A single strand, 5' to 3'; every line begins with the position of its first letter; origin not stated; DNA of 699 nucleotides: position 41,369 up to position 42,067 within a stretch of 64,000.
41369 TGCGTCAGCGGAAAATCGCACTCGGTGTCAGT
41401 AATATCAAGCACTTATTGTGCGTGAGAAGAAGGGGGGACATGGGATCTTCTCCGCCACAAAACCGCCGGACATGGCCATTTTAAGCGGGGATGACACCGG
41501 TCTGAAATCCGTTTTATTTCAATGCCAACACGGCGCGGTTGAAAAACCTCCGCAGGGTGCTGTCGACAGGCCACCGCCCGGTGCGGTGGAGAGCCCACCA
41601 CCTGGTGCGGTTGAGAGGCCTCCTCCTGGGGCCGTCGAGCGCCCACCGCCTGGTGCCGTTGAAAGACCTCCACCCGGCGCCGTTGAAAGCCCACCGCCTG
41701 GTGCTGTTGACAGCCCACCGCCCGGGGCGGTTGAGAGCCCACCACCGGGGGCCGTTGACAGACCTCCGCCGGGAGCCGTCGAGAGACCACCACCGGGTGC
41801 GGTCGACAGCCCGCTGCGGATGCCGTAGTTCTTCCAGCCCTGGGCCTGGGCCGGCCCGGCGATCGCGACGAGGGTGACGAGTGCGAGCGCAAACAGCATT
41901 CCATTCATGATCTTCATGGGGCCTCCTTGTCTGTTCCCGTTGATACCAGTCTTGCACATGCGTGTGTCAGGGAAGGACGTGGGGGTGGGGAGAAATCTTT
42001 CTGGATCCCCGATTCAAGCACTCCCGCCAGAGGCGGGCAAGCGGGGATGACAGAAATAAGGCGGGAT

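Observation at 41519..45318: Two paralogous secreted proteins made of twelve exact octapeptide repeats (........) with synonymous-diversified DNA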

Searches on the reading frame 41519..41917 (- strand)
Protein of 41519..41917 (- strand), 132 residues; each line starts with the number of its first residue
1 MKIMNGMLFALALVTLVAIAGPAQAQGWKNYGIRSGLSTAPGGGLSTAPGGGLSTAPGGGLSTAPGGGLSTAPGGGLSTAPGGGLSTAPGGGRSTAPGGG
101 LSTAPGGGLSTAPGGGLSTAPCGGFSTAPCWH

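Call 3: search_protein_families(library=pfam, proteins=[window:41519-41917:-], max_evalue=0.01)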
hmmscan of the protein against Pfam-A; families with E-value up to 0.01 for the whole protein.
window:41519-41917:- (132 aa): 0 families

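Call 4: search_protein_families(library=ncbifam, proteins=[window:41519-41917:-], max_evalue=0.01)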
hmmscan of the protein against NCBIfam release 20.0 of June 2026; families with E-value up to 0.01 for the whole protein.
window:41519-41917:- (132 aa): 0 families

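Call 6: find_homologous_proteins(query=window:41519-41917:-, max_evalue=0.001)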
Query window:41519-41917:- (132 aa): 129 proteins with E <= 0.001 among 8000 candidates; the best 120 are listed.
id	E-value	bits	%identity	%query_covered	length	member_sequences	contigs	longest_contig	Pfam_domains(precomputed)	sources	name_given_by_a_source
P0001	4.0e-30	122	-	-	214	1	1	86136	-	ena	-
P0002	3.8e-29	119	75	9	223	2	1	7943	-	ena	-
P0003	4.3e-25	106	78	39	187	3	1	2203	-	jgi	jgi:hypothetical protein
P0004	7.0e-24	102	67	32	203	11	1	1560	-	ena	-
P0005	2.5e-23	100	79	70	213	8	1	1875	-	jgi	jgi:hypothetical protein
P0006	1.4e-22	98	72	19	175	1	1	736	-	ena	-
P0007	2.7e-22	97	88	12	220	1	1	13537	-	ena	-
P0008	2.8e-22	97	-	-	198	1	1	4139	-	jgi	jgi:hypothetical protein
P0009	6.6e-22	96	-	-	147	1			-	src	-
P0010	3.2e-21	93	77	70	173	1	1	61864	-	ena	-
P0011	6.0e-21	93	-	-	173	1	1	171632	-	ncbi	-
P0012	2.0e-20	91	-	-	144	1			-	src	-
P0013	2.8e-20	90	71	65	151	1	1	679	-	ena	-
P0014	5.0e-20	90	57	16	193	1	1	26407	-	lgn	-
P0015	5.9e-20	89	73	70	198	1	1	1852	-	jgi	jgi:hypothetical protein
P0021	2.7e-18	84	-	-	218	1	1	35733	-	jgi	jgi:hypothetical protein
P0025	8.7e-18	82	62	70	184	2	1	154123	PF20080.5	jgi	-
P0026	1.6e-17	81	34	44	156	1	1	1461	-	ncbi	-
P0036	6.4e-15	73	82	21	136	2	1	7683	-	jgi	-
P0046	1.2e-12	66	53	73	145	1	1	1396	PF20080.5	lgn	-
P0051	3.8e-12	64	49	71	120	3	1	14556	-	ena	-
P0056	1.0e-11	63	58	55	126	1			PF20080.5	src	-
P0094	1.2e-6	46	61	42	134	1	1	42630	-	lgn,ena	-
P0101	7.3e-6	44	57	55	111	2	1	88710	-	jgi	-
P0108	4.3e-5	41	66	36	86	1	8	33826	-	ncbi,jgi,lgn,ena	-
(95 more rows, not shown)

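Call 8: search_protein_families(library=pfam, proteins=[P0025, P0046, P0056, P0012, P0021, P0011, P0051, P0026], max_evalue=1)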
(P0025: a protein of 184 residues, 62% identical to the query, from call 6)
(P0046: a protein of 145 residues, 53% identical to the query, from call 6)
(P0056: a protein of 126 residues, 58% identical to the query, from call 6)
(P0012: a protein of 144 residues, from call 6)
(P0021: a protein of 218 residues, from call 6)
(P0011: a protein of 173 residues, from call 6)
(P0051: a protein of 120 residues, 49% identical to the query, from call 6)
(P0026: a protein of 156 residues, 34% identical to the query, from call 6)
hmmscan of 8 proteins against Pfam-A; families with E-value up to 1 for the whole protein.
P0025 (184 aa): 1 family
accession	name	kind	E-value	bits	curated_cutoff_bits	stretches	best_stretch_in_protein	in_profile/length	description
PF20080.4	ALTTAQ_rpt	-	1.6e-11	44.1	26.4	4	93-120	11-38/38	ALTTAQ repeat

P0046 (145 aa): 1 family
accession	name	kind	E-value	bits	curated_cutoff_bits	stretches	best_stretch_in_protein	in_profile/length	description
PF20080.4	ALTTAQ_rpt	-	1.5e-11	44.2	26.4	3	63-90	11-38/38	ALTTAQ repeat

P0056 (126 aa): 1 family
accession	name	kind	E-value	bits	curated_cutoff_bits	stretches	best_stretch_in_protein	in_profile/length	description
PF20080.4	ALTTAQ_rpt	-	1.3e-08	34.8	26.4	2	14-42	10-38/38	ALTTAQ repeat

P0012 (144 aa): 1 family
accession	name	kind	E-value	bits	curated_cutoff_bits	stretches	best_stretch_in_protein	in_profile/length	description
PF22584.1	CFAP143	-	0.02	15.1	27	1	36-118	104-179/437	Cilia- and flagella-associated protein 143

P0021 (218 aa): 1 family
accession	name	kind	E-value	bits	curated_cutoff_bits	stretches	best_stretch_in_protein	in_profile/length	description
PF18940.5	DUF5687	-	0.078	12.7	33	1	53-105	240-293/484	Family of unknown function (DUF5687)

P0011 (173 aa): 0 families

P0051 (120 aa): 0 families

P0026 (156 aa): 0 families

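Call 9: search_protein_families(library=padloc, proteins=[window:41519-41917:-, P0011, P0025], max_evalue=0.01)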
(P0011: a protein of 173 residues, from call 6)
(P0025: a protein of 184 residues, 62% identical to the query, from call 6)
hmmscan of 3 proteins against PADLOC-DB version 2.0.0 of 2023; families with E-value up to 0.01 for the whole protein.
window:41519-41917:- (132 aa): 0 families

P0011 (173 aa): 0 families

P0025 (184 aa): 0 families

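Call 13: find_encoding_contigs(protein=window:41519-41917:-, flank=10000, max_places=6)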
Protein window:41519-41917:- (132 aa): no gene with exactly this product is on record in the collection.

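Call 14: find_encoding_contigs(protein=P0002, flank=8000, max_places=4)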
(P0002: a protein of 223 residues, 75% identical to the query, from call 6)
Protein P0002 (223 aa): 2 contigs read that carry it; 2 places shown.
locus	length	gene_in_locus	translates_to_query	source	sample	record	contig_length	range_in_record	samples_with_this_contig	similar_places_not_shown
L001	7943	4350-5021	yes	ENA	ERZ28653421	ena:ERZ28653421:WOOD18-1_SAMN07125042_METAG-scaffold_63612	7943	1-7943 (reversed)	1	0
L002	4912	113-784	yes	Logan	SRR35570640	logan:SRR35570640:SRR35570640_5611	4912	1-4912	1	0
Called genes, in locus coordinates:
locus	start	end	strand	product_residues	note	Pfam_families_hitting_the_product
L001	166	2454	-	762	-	PF13362:Toprim_3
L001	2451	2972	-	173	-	-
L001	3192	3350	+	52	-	-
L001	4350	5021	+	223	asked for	-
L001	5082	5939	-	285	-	-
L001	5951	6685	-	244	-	-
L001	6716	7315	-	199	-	PF00239:Resolvase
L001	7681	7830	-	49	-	-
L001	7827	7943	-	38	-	?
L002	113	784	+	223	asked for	-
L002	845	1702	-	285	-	-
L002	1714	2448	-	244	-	-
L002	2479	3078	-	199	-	PF00239:Resolvase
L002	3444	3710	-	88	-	-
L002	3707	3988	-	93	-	-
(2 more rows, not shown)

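Call 15: find_encoding_contigs(protein=P0001, flank=10000, max_places=3)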
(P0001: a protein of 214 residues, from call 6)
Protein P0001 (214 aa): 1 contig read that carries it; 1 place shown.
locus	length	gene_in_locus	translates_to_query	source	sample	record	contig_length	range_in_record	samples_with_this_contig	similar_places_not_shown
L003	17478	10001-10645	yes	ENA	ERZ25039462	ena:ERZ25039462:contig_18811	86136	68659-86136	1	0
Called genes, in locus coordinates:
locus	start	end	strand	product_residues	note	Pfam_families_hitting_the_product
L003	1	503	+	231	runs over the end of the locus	PF00440:TetR_N, PF17939:TetR_C_30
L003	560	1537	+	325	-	PF03401:TctC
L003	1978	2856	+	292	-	PF00884:Sulfatase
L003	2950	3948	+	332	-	-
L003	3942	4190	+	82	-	-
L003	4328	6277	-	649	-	PF01436:NHL (faint), PF08450:SGL (faint), PF24684:Vgb_lyase (faint)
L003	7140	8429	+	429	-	PF00078:RVT_1, PF08388:GIIM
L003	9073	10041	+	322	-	PF01936:NYN, PF12872:OST-HTH (weak)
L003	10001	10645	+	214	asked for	-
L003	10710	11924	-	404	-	PF14088:DUF4268 (weak)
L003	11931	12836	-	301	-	PF14338:Mrr_N, PF04471:Mrr_cat, PF22722:NA-iREase1, PF13156:Mrr_cat_2 (weak)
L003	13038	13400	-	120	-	-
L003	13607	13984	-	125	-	PF08000:bPH_1, PF14470:bPH_3 (weak)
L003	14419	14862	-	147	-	-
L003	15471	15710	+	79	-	-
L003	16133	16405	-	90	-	-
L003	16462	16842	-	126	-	-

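Call 16: find_encoding_contigs(protein=P0021, flank=10000, max_places=3)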
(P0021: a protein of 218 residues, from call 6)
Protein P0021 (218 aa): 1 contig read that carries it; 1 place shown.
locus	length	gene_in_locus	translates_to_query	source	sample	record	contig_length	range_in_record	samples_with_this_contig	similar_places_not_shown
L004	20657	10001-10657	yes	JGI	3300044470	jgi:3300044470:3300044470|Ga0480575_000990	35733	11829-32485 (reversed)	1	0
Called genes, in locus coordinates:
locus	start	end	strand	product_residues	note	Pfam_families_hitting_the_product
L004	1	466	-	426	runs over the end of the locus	PF00109:ketoacyl-synt, PF02801:Ketoacyl-synt_C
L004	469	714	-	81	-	PF14573:PP-binding_2 (weak), PF00550:PP-binding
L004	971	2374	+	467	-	PF02646:RmuC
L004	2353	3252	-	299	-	PF00809:Pterin_bind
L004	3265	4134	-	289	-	PF00551:Formyl_trans_N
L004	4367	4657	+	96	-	PF04365:BrnT_toxin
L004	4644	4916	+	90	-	-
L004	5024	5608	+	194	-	-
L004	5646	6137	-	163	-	PF14355:Abi_C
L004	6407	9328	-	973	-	PF02739:5_3_exonuc_N, PF01367:5_3_exonuc, PF22619:DNA_polI_exo1, PF00476:DNA_pol_A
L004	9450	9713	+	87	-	PF13711:DUF4160 (faint)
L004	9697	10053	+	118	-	PF10387:DUF2442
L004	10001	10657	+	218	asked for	-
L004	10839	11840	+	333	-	PF06271:RDD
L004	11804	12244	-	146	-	-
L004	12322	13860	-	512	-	PF05681:Fumerase, PF05683:Fumerase_C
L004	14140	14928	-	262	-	-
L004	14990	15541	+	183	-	PF00034:Cytochrom_C (weak), PF13442:Cytochrome_CBB3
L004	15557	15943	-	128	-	-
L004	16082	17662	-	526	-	PF02321:OEP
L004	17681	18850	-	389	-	PF12679:ABC2_membrane_2, PF12698:ABC2_membrane_3, PF01061:ABC2_membrane, PF12730:ABC2_membrane_4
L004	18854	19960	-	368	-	PF12679:ABC2_membrane_2, PF12698:ABC2_membrane_3, PF01061:ABC2_membrane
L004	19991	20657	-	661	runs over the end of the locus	PF00005:ABC_tran, PF13304:AAA_21 (weak), PF13732:DrrA1-3_C (faint), PF00005:ABC_tran, PF13304:AAA_21 (weak)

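Call 17: find_encoding_contigs(protein=P0011, flank=10000, max_places=3)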
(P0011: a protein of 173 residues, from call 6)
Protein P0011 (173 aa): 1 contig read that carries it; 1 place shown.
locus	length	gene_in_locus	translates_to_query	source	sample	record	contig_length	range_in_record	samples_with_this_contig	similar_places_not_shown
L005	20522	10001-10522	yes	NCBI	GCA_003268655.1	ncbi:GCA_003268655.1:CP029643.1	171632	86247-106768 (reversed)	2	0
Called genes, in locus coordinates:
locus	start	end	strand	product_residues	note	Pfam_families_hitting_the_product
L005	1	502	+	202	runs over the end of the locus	PF06684:AA_synth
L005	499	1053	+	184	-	PF06684:AA_synth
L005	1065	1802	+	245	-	PF00561:Abhydrolase_1, PF00975:Thioesterase (faint), PF12146:Hydrolase_4, PF12697:Abhydrolase_6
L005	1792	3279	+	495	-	PF00171:Aldedh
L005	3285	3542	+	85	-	PF01361:Tautomerase, PF14552:Tautomerase_2 (weak)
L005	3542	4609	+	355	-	PF00296:Bac_luciferase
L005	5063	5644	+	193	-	PF00239:Resolvase, PF01527:HTH_Tnp_1 (faint), PF02796:HTH_7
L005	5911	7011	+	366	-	-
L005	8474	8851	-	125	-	PF10708:DUF2510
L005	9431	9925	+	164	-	-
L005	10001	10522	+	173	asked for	-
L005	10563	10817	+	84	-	PF17761:DUF1016_N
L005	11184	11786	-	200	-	PF11740:KfrA_N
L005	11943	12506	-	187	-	-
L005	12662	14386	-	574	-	PF00128:Alpha-amylase, PF16657:Malt_amylase_C, PF23915:SusG_C (weak)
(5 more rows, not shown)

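Call 37: predict_structure(alignment_id=A3)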
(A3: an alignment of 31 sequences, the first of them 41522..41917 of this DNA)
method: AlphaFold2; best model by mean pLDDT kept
length: 132 residues; sequences in the alignment: 31
mean_pLDDT: 78.9   pTM: 0.55
mean pLDDT of the five models: 78.9, 76.9, 76.9, 71.7, 67.0
residues with pLDDT >= 90: 54; 70-90: 44; 50-70: 17; < 50: 17
segments of 3 or more residues with pLDDT < 50: 21-34
pLDDT, mean of each block of 10 residues (from residue 1): 64 65 45 56 83 92 95 95 93 93 92 86 73 46
secondary structure, 60 per line:
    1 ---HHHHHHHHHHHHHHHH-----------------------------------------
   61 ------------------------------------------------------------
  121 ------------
elements in order: H4-19

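Call 40: fold_search(model_id=the predicted structure, library=pdb)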
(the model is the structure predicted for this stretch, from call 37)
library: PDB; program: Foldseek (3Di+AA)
matches with E <= 10: 0; with E <= 0.001: 0
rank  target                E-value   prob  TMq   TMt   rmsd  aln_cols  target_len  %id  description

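Call 45: fold_search(model_id=the predicted structure, library=viral)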
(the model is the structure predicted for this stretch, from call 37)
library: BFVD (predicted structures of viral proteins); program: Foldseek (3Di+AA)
matches with E <= 10: 0; with E <= 0.001: 0
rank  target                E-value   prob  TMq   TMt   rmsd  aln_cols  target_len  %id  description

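Call 49: search_solved_structures(query=A3, max_evalue=1, show_alignments=2)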
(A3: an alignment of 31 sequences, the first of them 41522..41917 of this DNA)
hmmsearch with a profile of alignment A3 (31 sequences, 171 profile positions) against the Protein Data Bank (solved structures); distinct sequences matched with E-value up to 1: 2.
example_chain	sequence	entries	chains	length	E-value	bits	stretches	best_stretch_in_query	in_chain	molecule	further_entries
9ygj_A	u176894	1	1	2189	4.8e-06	29.3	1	36-107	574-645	Rhoptry neck protein 2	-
9cpc_4T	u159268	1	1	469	0.33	13.5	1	27-110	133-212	Sperm-associated antigen 8 isoform 1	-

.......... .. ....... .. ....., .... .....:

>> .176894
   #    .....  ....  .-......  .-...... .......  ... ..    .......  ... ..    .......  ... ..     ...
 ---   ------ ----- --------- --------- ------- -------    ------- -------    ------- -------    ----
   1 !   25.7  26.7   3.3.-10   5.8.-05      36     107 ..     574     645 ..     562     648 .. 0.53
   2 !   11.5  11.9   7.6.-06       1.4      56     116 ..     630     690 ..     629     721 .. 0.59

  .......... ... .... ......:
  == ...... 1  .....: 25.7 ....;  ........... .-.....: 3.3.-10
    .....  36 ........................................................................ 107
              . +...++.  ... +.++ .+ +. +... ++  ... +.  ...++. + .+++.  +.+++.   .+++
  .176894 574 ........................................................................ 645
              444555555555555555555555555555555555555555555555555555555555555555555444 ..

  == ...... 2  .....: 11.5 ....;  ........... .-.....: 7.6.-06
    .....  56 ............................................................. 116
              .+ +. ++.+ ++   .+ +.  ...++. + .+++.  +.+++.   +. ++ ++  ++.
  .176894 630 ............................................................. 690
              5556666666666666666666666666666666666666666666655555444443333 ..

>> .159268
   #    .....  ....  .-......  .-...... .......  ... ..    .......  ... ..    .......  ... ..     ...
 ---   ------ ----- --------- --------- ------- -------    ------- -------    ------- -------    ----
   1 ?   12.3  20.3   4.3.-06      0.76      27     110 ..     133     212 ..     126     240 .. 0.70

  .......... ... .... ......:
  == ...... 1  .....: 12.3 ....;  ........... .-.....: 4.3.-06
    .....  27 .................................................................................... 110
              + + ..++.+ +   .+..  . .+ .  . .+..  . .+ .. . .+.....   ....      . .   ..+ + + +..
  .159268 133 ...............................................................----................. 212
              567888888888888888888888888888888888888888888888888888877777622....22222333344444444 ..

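Call 62: search_dna_similar(query=window:41522-41917:-, collection=plasmids, mode=protein, max_evalue=0.001, max_rows=25)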
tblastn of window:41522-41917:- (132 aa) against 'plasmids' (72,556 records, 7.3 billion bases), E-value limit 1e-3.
No match.

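Call 64: search_protein_representatives(alignment_id=A3)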
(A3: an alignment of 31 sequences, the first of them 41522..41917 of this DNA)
Query: 31 sequences, 171 profile positions. Proteins with E-value up to 0.001 (for the whole library): 876; up to 1e-10: 342; up to 1e-30: 37. The best 150 are listed.
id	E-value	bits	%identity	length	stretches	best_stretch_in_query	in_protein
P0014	1.0e-53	197.5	-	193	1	11-156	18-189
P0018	2.3e-53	196.3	-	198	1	11-162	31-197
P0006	5.3e-50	185.4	-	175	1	19-162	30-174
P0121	2.9e-47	176.5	-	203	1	25-160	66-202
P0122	1.7e-46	174.0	-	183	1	19-163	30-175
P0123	5.1e-46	172.4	-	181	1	21-160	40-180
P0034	5.2e-46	172.4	-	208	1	20-161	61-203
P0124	9.9e-46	171.5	-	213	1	23-160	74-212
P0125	4.4e-44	166.1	-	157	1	27-162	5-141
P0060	6.7e-44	165.5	-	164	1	2-159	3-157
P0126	9.5e-44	165.0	-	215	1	28-160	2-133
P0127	2.0e-43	164.0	-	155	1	17-158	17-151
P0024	7.0e-43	162.2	-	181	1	13-163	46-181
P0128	2.6e-42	160.4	-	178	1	27-155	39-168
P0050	6.2e-41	155.9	-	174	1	24-160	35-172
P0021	1.8e-38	147.8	-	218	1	15-137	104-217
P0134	3.4e-38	146.9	-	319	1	17-131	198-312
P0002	4.7e-38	146.5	-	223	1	5-126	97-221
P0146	5.7e-32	126.7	-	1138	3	33-115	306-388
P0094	7.8e-32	126.3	-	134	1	3-136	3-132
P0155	8.9e-28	113.0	-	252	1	13-126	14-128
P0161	3.7e-27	111.0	-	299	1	33-136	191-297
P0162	4.2e-27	110.8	-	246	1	15-137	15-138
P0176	5.2e-25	104.0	-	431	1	25-136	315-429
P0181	1.0e-23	99.9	-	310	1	32-135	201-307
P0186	3.5e-23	98.1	-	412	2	38-104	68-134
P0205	3.6e-21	91.5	-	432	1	33-126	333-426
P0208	8.8e-21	90.3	-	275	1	6-126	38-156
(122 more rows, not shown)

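Call 66: find_encoding_contigs(protein=P0101, flank=7000, max_places=2)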
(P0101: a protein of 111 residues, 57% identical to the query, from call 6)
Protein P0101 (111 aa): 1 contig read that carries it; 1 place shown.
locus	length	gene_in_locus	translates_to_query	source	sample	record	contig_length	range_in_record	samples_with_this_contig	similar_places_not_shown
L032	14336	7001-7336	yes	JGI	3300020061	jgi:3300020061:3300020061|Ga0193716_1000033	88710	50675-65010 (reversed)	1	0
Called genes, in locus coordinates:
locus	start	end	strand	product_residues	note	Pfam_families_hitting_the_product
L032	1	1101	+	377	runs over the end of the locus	PF01702:TGT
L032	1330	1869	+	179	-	-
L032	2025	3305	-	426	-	PF00285:Citrate_synt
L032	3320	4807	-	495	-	PF00749:tRNA-synt_1c, PF19269:Anticodon_2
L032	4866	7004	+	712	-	PF13567:DUF4131, PF03772:Competence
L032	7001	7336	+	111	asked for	-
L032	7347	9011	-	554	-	PF07992:Pyr_redox_2, PF13738:Pyr_redox_3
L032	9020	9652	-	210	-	PF00160:Pro_isomerase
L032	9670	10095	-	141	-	PF08837:DUF1810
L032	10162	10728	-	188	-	PF02245:Pur_DNA_glyco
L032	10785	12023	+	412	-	PF00266:Aminotran_5, PF01053:Cys_Met_Meta_PP (weak)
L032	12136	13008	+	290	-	PF02558:ApbA (weak), PF03446:NAD_binding_2, PF03807:F420_oxidored, PF14833:NAD_binding_11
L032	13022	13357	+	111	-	PF00034:Cytochrom_C, PF13442:Cytochrome_CBB3 (faint)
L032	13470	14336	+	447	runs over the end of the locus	PF03486:HI0933_like (faint), PF07992:Pyr_redox_2, PF13738:Pyr_redox_3, PF00070:Pyr_redox, PF02852:Pyr_redox_dim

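Call 67: find_encoding_contigs(protein=P0094, flank=7000, max_places=2)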
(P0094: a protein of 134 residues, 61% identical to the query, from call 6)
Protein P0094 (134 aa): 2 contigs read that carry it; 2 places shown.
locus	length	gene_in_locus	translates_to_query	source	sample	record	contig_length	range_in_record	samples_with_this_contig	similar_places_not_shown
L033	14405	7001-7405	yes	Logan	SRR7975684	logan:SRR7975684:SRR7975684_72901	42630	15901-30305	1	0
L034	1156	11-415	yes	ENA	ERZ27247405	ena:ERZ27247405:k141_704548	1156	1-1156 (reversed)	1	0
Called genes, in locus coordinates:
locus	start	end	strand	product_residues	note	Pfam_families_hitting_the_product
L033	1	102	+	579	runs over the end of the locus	PF02518:HATPase_c (weak), PF13589:HATPase_c_3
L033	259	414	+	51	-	-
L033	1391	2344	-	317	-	PF12872:OST-HTH (weak)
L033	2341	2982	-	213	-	-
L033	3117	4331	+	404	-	-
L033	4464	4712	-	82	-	-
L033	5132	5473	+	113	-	-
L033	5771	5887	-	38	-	-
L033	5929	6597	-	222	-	-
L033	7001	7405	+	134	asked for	-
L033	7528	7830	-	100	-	-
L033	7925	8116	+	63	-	-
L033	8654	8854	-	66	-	-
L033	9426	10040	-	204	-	PF18143:HAD_SAK_2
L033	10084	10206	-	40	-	-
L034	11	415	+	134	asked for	-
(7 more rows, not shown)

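Call 68: find_encoding_contigs(protein=P0108, flank=7000, max_places=4)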
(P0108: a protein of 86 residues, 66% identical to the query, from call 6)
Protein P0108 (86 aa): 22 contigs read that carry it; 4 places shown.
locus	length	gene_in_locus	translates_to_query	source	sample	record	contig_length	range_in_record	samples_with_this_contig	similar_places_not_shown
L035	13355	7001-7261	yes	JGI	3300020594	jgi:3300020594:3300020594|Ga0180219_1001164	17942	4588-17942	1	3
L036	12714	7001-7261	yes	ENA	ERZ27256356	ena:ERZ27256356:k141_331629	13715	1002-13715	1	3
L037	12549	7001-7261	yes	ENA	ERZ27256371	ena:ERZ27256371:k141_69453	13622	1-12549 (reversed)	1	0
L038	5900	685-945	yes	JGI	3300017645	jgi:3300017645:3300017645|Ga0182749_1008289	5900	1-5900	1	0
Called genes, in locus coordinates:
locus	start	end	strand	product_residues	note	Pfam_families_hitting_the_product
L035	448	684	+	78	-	-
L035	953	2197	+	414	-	PF07730:HisKA_3, PF02518:HATPase_c (weak)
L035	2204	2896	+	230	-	PF00072:Response_reg, PF00196:GerE (weak)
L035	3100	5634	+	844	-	PF25816:RamC_N, PF00069:Pkinase (weak), PF01636:APH (faint), PF05147:LANC_like (weak)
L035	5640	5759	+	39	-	-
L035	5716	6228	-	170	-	-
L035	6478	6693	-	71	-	-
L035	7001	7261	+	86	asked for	-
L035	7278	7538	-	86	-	-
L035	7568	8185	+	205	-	-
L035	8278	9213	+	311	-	-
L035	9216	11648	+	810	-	PF01471:PG_binding_1 (faint), PF08924:Rv2525c_GlyHyd-like, PF27189:YkzU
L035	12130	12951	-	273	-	PF13276:HTH_21, PF00665:rve, PF13683:rve_3 (weak)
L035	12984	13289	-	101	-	PF01527:HTH_Tnp_1 (weak), PF13384:HTH_23 (faint)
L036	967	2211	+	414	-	PF07730:HisKA_3, PF02518:HATPase_c (weak)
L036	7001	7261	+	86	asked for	-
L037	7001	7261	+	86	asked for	-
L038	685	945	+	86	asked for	-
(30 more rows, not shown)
